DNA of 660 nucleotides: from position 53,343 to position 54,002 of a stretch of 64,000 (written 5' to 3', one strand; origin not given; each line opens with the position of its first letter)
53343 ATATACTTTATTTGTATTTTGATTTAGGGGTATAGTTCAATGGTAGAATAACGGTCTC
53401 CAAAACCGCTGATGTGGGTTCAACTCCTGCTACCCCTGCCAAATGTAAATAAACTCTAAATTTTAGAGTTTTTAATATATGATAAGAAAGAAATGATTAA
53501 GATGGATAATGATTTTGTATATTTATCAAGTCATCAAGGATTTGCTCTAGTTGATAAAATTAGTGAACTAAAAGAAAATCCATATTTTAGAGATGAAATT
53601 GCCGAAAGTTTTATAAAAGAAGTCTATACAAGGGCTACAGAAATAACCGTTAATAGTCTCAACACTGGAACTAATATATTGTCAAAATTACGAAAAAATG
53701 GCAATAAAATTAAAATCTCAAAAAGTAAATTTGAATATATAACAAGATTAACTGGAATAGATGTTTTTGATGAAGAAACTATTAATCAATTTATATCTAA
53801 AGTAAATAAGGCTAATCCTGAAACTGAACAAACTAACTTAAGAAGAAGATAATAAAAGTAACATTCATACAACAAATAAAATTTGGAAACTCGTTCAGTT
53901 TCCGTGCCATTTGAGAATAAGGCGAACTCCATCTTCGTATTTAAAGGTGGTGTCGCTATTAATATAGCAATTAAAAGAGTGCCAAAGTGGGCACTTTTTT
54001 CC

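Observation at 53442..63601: Island-like accessory segment downstream of tRNA-Trp with a decayed serine-recombinase gene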

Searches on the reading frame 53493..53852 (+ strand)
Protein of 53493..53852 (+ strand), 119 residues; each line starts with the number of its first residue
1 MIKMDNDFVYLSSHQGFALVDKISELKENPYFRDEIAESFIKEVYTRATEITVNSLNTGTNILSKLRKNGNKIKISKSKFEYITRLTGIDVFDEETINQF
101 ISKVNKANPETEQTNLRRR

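Call 6: search_protein_families(library=pfam, max_evalue=0.01, proteins=[window:53493-53852:+])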
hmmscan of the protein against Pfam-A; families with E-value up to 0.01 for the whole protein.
window:53493-53852:+ (119 aa): 0 families

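Call 15: find_encoding_contigs(protein=window:53493-53852:+, flank=10000, max_places=10)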
Protein window:53493-53852:+ (119 aa): 22 contigs read that carry it; 7 places shown.
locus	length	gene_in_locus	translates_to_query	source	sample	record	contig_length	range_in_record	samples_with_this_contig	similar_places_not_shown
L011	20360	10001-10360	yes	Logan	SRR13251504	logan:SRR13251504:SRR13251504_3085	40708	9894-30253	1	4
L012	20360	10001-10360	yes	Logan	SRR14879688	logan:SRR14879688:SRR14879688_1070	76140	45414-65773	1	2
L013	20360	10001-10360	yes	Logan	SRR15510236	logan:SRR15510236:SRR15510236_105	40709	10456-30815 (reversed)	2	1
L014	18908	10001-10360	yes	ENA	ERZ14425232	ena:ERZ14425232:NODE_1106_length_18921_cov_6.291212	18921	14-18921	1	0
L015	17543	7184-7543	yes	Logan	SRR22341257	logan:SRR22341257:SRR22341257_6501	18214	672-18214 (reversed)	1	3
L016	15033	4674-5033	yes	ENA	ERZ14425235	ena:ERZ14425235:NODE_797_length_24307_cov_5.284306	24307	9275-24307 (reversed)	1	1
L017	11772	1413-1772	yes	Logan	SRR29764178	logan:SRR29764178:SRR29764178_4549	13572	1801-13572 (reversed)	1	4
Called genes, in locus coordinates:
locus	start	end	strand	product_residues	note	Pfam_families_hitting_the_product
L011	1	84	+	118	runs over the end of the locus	PF01196:Ribosomal_L17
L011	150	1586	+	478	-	-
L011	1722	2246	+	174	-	-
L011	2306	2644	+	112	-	-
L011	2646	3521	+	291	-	PF10672:Methyltrans_SAM, PF03602:Cons_hypoth95 (weak)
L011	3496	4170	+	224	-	PF00849:PseudoU_synth_2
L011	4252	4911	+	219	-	PF01520:Amidase_3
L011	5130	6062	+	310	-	PF07751:Abi_2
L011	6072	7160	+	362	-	PF00089:Trypsin, PF13365:Trypsin_2, PF13180:PDZ_2, PF00595:PDZ, PF17820:PDZ_6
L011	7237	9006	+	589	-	-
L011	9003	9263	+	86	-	-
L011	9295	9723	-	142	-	PF07486:Hydrolase_2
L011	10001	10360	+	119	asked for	-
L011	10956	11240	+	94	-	PF07508:Recombinase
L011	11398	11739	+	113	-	PF04266:ASCH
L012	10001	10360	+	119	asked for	-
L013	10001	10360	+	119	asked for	-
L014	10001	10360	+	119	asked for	-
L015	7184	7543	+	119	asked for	-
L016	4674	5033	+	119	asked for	-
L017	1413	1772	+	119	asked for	-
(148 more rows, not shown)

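Call 22: search_protein_families(library=pfam, max_evalue=1, proteins=[window:53493-53852:+])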
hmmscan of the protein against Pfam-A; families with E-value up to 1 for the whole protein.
window:53493-53852:+ (119 aa): 4 families
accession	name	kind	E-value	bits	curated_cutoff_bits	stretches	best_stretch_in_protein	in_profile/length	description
PF23796.1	DUF7174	-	0.026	14.7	27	1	25-110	36-122/153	Family of unknown function (DUF7174)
PF11116.13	DUF2624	-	0.064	14.5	24.7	0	73-113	29-73/83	Protein of unknown function (DUF2624)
PF16247.11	DUF4904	-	0.094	13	27.7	1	18-55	29-66/129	Domain of unknown function (DUF4904)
PF14287.11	DUF4368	-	0.25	12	25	1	81-112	17-48/67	Domain of unknown function (DUF4368)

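Call 23: search_protein_families(library=phrogs, max_evalue=0.01, proteins=[window:53493-53852:+])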
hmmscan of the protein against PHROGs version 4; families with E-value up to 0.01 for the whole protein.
window:53493-53852:+ (119 aa): 0 families

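Call 37: search_protein_families(library=ncbifam, max_evalue=0.001, proteins=[window:53493-53852:+])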
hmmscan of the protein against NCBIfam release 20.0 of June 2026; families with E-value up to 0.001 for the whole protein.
window:53493-53852:+ (119 aa): 0 families

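Call 38: search_protein_families(library=padloc, max_evalue=0.001, proteins=[window:53493-53852:+])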
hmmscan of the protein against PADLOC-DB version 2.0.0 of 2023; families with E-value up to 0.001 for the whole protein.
window:53493-53852:+ (119 aa): 0 families

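Call 39: find_homologous_proteins(query=window:53493-53852:+, max_evalue=0.001)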
Query window:53493-53852:+ (119 aa): 9 proteins with E <= 0.001 among 16 candidates.
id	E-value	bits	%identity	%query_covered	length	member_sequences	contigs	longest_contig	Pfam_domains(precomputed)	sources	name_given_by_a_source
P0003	2.3e-66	238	98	97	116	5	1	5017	-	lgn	-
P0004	1.9e-39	152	65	96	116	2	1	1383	-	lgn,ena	-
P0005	1.3e-38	149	62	97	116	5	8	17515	-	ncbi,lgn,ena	-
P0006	1.4e-38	149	68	86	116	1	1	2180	-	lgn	-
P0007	1.1e-37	146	66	89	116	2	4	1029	-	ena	-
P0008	1.3e-36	143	60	97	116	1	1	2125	-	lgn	-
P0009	2.3e-36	142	63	86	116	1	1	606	-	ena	-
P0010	4.3e-36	141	62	97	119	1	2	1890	-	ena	-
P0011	1.3e-29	120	56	89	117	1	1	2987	-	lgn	-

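Call 40: find_encoding_contigs(protein=P0005, flank=10000, max_places=8)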
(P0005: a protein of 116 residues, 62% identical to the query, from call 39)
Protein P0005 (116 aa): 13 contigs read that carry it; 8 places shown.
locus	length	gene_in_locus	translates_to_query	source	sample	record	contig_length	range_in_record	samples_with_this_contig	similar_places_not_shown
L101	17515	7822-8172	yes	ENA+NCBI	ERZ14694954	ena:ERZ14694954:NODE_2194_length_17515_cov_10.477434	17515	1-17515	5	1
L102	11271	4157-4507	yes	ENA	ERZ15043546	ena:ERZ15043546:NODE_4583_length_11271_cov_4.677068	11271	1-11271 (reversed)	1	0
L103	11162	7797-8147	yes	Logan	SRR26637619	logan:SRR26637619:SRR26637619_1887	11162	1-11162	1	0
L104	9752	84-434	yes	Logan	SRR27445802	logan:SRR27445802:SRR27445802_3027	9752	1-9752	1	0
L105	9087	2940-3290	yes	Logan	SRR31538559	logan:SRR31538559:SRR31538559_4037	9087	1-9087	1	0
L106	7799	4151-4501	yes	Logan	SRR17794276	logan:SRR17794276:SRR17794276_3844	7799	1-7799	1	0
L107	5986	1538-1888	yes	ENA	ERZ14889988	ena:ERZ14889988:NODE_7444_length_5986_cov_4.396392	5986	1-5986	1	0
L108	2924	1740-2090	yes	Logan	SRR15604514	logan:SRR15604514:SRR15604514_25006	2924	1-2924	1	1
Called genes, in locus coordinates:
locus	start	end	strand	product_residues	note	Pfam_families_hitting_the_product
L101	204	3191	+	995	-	PF04313:HSDR_N, PF04851:ResIII, PF18766:SWI2_SNF2, PF22679:T1R_D3-like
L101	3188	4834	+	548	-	PF02384:N6_Mtase, PF05175:MTS (faint), PF07669:Eco57I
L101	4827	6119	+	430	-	PF01420:Methylase_S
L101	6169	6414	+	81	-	-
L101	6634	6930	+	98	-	-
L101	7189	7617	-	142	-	PF07486:Hydrolase_2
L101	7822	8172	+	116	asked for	-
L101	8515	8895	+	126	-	-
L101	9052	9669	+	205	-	PF00293:NUDIX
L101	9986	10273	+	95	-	-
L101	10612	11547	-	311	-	PF05050:Methyltransf_21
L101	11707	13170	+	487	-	PF13020:NOV_C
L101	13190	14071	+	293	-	PF08902:DUF1848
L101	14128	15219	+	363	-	PF26514:DUF8173 (weak)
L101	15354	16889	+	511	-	PF13396:PLDc_N, PF13091:PLDc_2, PF00614:PLDc (weak), PF13091:PLDc_2, PF00614:PLDc (weak)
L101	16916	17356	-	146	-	PF10612:Spore-coat_CotZ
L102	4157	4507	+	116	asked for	-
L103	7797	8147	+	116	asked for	-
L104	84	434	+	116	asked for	-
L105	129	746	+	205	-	PF00239:Resolvase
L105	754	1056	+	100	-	-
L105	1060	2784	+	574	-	PF00239:Resolvase, PF07508:Recombinase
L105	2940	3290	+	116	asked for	-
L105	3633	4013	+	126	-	-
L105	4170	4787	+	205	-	PF00293:NUDIX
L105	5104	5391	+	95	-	-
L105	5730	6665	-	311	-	PF05050:Methyltransf_21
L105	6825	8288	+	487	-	PF13020:NOV_C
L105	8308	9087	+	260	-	?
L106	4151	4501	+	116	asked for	-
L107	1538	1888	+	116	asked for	-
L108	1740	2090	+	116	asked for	-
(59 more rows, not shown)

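Call 45: find_encoding_contigs(protein=P0003, flank=10000, max_places=6)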
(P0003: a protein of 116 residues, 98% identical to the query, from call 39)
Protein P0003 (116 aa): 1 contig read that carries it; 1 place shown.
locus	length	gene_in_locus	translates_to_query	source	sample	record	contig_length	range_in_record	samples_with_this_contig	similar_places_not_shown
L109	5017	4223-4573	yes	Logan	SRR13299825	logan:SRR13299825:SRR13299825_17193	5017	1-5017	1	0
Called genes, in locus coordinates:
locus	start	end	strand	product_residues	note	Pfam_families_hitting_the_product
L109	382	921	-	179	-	PF04167:DUF402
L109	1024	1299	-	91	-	-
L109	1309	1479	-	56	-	-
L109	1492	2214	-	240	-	PF03729:DUF308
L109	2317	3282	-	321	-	PF01210:NAD_Gly3P_dh_N, PF03807:F420_oxidored (weak), PF07479:NAD_Gly3P_dh_C, PF20618:GPD_NAD_C_bact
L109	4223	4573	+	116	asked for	-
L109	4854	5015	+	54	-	?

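Call 68: search_protein_families(library=pfam, max_evalue=0.01, proteins=[L105:1060-2784:+, L105:754-1056:+])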
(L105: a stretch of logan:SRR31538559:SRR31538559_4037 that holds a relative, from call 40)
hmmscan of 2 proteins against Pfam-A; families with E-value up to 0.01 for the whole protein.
L105:1060-2784:+ (574 aa): 3 families
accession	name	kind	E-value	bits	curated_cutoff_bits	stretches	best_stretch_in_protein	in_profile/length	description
PF00239.26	Resolvase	-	1.1e-36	126.6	23.3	1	8-155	1-143/145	Resolvase, N terminal domain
PF07508.19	Recombinase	-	1.6e-15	57.6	21.1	1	184-290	3-102/102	Recombinase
PF13408.12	Zn_ribbon_recom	-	0.00059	20.6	25.3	1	302-347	2-51/58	Recombinase zinc beta ribbon domain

L105:754-1056:+ (100 aa): 0 families

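Call 83: predict_structure(alignment_id=A1)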
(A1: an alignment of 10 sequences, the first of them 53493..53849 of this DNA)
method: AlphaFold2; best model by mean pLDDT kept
length: 119 residues; sequences in the alignment: 10
mean_pLDDT: 76.5   pTM: 0.68
mean pLDDT of the five models: 76.5, 75.2, 75.0, 74.9, 66.8
residues with pLDDT >= 90: 30; 70-90: 53; 50-70: 22; < 50: 14
segments of 3 or more residues with pLDDT < 50: 1-4, 111-119
pLDDT, mean of each block of 10 residues (from residue 1): 61 89 89 91 88 64 54 88 91 85 70 44
secondary structure, 60 per line:
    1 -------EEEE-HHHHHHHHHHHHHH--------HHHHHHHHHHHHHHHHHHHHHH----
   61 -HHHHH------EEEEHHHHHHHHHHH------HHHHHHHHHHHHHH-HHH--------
elements in order: E8-11 H13-26 H35-56 H62-66 E73-76 H77-87 H94-107

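Call 86: fold_search(model_id=the predicted structure, library=pdb)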
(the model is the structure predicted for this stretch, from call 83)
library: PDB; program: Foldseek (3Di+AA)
matches with E <= 10: 111; with E <= 0.001: 0
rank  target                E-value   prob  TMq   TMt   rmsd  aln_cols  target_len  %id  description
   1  7pjd_A                9.9e-01  0.09  0.21  0.15  14.5       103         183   10  The X-ray structure of juvenile hormone diol kinase from the silk worm Bombyx mori. (released 2021-12-22)
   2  8dtq_A                1.1e+00  0.25  0.31  0.39  11.2        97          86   13  Crystal Structure of Staphylococcus aureus pSK41 Cop (released 2023-08-02)
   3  9lki_A                1.1e+00  0.20  0.31  0.30   7.8       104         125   14  N-terminal domain (NTD) structure of aciniform spidroin 1(AcSp1) from Latrodectus hesperus (released 2025-10-01)
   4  7sp4_0                1.1e+00  0.09  0.23  0.20  12.1       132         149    8  In situ cryo-EM structure of bacteriophage Sf6 gp3:gp7:gp5 complex in conformation 2 at 3.71A resolution (released 2022-11-09)
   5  3umg_D                1.3e+00  0.15  0.27  0.15   9.9        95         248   10  Crystal Structure of the Defluorinating L-2-Haloacid Dehalogenase Rha0230 (released 2012-11-14)
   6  3umg_E                1.3e+00  0.15  0.28  0.15  10.1        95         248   13  Crystal Structure of the Defluorinating L-2-Haloacid Dehalogenase Rha0230 (released 2012-11-14)
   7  3lcn_B                1.7e+00  0.11  0.25  0.29  13.3       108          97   13  Nab2:Gfd1 complex (released 2010-05-12)
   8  7pjd_C                1.7e+00  0.07  0.20  0.15  13.3       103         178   10  The X-ray structure of juvenile hormone diol kinase from the silk worm Bombyx mori. (released 2021-12-22)
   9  1aep                  1.7e+00  0.05  0.17  0.14  14.0       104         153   14  MOLECULAR STRUCTURE OF AN APOLIPOPROTEIN DETERMINED AT 2.5-ANGSTROMS RESOLUTION (released 1994-01-31)
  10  3umg_G                2.0e+00  0.12  0.27  0.15   9.8        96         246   12  Crystal Structure of the Defluorinating L-2-Haloacid Dehalogenase Rha0230 (released 2012-11-14)
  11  7pjd_B                2.0e+00  0.06  0.20  0.15  14.6       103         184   10  The X-ray structure of juvenile hormone diol kinase from the silk worm Bombyx mori. (released 2021-12-22)
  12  9rgz_A                2.3e+00  0.14  0.30  0.35  11.7        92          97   17  X-ray crystal structure of a de novo designed single-chain antiparallel 3-helix coiled-coil bundle, sc-apCC3-CW-2NTT (released 2025-09-03)
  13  7pjd_E                2.3e+00  0.10  0.25  0.17  14.9       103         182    7  The X-ray structure of juvenile hormone diol kinase from the silk worm Bombyx mori. (released 2021-12-22)
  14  7oom_B                2.3e+00  0.07  0.24  0.23  10.5       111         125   14  N-terminal domain of FlSp spidroin from Nephila clavipes (released 2022-06-08)
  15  7wbo                  2.3e+00  0.06  0.21  0.14  13.1       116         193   16  Crystal structure of Sarcoplasmic Calcium-Binding Protein from Scylla paramamosain (released 2022-12-21)
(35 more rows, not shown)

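Call 87: fold_search(model_id=the predicted structure, library=viral)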
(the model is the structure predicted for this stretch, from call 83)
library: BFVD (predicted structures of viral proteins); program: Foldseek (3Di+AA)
matches with E <= 10: 322; with E <= 0.001: 0
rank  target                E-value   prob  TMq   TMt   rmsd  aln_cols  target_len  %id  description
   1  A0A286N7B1            1.5e-01  0.54  0.32  0.21  10.3       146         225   12  (no name in the UniProt tables at hand)
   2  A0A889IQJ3            1.6e-01  0.44  0.28  0.36   8.2       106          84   13  (no name in the UniProt tables at hand)
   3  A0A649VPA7            2.0e-01  0.44  0.32  0.25  14.1       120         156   17  Helix-turn-helix DNA binding protein [Arthrobacter phage Mufasa8]
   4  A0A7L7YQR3            3.2e-01  0.51  0.37  0.19   9.0       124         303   17  NS2 [uncultured densovirus]
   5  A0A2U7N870            3.6e-01  0.93  0.45  0.68   4.1        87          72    9  Uncharacterized protein [Pseudomonas phage PspYZU05]
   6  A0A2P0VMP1            3.6e-01  0.08  0.18  0.09  12.9       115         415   16  Putative ubiquinone biosynthesis protein UbiB [Tetraselmis virus 1]
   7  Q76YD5                4.0e-01  0.92  0.45  0.62   4.4        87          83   14  Uncharacterized protein [Aeromonas phage Aeh1]
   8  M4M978                4.3e-01  0.16  0.24  0.28  11.8       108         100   18  (no name in the UniProt tables at hand)
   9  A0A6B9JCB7            4.5e-01  0.33  0.28  0.27   6.7        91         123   14  Uncharacterized protein [Erwinia phage Hena1]
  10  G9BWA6                5.4e-01  0.41  0.33  0.31  11.0        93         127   16  (no name in the UniProt tables at hand)
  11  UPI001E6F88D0         6.5e-01  0.51  0.39  0.22   9.3       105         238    7  (no name look-up for this kind of identifier)
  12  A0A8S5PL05            6.9e-01  0.18  0.27  0.25  13.8       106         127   13  Uncharacterized protein [Siphoviridae sp. ctRcp9]
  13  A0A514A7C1            7.3e-01  0.72  0.43  0.56   3.6        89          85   13  (no name in the UniProt tables at hand)
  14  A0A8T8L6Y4            7.7e-01  0.12  0.27  0.26  20.1       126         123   13  (no name in the UniProt tables at hand)
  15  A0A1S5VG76            7.7e-01  0.09  0.21  0.10  16.0       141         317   16  Uncharacterized protein [Viltain virus]
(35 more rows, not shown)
